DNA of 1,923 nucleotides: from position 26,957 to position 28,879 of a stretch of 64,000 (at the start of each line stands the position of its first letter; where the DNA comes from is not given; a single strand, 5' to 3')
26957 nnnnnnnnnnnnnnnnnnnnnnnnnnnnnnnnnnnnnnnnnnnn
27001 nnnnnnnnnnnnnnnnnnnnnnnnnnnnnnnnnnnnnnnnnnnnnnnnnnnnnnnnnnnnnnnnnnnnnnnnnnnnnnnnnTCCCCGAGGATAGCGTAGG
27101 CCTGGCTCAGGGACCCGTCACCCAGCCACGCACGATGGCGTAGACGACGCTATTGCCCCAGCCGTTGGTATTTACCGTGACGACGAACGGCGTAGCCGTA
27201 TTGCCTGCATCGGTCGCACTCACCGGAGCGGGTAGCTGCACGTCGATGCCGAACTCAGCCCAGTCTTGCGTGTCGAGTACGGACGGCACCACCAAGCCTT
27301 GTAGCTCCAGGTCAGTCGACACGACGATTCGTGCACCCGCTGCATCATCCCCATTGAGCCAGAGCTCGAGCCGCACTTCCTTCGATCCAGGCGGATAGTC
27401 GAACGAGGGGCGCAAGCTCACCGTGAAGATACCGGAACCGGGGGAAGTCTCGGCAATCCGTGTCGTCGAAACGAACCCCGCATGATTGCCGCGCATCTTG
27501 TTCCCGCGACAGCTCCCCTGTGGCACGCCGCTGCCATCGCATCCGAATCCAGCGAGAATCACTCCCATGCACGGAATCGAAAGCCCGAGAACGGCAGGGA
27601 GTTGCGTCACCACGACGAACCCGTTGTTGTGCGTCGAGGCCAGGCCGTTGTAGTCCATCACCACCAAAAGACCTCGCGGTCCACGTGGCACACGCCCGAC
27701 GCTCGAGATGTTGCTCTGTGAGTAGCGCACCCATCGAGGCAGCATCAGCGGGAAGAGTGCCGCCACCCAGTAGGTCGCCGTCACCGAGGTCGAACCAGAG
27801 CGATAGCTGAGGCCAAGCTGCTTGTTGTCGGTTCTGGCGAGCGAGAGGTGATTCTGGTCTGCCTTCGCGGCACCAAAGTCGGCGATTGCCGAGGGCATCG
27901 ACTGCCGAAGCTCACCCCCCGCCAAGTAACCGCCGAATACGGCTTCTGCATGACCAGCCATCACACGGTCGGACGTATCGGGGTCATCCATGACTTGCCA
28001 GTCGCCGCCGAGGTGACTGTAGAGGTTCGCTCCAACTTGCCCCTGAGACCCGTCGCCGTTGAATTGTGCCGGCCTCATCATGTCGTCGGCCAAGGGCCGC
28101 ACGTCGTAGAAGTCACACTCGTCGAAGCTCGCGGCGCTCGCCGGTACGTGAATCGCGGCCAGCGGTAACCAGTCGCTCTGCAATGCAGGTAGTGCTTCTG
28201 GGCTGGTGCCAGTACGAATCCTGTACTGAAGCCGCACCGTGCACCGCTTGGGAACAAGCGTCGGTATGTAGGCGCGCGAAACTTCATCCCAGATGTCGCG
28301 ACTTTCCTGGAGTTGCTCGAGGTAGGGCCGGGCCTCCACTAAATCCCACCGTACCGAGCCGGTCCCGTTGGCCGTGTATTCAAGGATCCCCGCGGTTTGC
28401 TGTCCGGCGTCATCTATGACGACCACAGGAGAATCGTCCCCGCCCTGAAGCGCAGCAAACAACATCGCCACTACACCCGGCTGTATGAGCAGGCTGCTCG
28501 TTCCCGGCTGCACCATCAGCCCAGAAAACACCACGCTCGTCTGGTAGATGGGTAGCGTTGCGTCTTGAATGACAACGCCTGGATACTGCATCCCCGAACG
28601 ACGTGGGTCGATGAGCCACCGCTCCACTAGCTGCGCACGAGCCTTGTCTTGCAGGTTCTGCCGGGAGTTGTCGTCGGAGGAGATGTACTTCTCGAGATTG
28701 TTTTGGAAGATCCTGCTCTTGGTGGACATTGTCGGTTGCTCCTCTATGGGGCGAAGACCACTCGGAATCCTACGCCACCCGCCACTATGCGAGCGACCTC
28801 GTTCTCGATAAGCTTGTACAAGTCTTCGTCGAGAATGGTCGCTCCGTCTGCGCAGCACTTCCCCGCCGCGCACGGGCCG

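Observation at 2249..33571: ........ box locked 9-15 nt (mostly exactly 10 nt) upstream of 13 start codons: candidate phage promoter for leaderless mRNAs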

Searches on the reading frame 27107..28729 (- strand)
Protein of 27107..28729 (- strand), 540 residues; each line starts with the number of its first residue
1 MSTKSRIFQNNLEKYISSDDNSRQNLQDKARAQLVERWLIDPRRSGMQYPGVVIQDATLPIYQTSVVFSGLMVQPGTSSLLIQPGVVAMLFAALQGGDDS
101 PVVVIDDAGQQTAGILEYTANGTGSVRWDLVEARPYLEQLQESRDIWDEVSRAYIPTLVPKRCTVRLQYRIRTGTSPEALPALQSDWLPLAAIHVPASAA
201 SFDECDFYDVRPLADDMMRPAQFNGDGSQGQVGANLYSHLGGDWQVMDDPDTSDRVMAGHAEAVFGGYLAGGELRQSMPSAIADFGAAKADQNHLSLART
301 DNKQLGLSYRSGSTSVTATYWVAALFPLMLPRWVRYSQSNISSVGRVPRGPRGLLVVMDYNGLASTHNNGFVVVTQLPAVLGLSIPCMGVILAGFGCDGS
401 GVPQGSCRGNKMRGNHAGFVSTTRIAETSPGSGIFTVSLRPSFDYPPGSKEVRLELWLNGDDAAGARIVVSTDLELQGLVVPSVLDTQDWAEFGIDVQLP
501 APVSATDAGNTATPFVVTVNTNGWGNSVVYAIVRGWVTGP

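Call 35: search_protein_families(library=pfam, proteins=[window:27107-28729:-], max_evalue=0.01)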
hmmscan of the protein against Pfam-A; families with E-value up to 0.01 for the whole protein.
window:27107-28729:- (540 aa): 0 families

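Call 46: search_protein_families(library=phrogs, proteins=[window:27107-28729:-], max_evalue=0.001)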
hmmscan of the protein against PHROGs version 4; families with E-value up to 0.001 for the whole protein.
window:27107-28729:- (540 aa): 0 families
